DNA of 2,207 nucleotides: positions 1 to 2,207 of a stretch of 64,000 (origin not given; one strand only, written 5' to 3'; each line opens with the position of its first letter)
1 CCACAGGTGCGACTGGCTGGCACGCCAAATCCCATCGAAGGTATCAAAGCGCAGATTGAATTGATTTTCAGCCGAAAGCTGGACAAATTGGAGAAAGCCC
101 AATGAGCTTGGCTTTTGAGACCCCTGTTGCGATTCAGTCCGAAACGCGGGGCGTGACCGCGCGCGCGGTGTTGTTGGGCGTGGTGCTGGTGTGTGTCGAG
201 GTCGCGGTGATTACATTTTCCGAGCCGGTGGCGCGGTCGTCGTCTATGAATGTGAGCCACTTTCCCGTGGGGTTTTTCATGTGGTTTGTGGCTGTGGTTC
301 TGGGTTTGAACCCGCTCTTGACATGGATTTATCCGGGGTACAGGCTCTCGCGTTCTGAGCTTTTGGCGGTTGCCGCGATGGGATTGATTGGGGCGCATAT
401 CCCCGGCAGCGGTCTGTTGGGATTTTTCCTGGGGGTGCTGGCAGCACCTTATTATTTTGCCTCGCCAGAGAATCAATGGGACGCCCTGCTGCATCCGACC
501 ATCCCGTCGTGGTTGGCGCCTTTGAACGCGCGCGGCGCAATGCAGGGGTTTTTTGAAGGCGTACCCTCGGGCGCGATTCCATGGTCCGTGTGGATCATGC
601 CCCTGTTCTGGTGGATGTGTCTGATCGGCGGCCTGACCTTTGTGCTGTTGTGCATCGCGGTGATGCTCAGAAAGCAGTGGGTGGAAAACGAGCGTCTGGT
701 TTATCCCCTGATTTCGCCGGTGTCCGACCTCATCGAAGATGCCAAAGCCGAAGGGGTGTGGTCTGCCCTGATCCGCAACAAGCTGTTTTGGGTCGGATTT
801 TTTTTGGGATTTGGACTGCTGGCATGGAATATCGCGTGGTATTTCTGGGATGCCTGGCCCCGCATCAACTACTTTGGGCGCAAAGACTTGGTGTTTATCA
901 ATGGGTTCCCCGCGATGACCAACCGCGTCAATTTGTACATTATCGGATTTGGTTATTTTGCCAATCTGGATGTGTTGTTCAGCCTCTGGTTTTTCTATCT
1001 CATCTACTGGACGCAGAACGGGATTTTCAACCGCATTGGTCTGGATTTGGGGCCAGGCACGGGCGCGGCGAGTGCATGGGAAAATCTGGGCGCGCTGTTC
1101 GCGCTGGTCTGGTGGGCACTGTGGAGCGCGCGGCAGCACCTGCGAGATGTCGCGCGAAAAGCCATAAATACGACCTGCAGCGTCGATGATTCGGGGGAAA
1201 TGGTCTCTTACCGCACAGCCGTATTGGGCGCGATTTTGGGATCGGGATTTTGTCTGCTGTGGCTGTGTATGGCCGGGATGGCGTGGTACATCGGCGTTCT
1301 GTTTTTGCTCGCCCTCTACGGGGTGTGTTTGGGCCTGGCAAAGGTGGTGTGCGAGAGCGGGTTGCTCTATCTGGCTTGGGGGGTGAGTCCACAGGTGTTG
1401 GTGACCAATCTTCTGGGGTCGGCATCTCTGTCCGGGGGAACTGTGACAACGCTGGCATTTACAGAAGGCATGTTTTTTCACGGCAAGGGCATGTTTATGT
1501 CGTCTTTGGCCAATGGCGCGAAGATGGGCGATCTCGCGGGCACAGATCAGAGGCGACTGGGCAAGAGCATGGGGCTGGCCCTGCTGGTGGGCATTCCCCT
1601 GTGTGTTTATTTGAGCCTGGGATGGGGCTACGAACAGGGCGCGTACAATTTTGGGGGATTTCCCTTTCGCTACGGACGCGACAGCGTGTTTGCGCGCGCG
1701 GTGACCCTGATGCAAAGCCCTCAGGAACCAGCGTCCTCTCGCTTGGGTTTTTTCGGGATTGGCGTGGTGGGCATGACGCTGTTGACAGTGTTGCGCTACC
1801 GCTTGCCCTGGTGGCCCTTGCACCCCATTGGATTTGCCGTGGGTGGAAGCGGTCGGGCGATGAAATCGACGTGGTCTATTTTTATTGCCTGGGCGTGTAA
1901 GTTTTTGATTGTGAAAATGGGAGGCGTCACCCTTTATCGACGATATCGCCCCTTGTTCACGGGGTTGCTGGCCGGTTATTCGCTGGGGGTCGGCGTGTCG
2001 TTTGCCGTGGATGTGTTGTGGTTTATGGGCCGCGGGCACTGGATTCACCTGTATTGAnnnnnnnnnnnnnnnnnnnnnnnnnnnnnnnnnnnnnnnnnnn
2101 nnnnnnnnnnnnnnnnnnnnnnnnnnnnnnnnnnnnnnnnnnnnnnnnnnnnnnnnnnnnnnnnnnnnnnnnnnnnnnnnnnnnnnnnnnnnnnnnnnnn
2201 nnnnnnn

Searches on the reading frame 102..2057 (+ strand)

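Call 69: search_protein_families(library=pfam, proteins=[window:102-2057:+])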
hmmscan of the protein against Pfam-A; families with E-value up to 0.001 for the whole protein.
window:102-2057:+ (651 aa): 2 families
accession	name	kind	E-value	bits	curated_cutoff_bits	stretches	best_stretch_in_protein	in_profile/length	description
PF20581.3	DUF6785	-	3.4e-109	366.1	25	1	19-513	1-498/498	Family of unknown function (DUF6785)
PF20580.3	DUF6784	-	1.2e-20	74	26.4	1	549-638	2-91/101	Domain of unknown function (DUF6784)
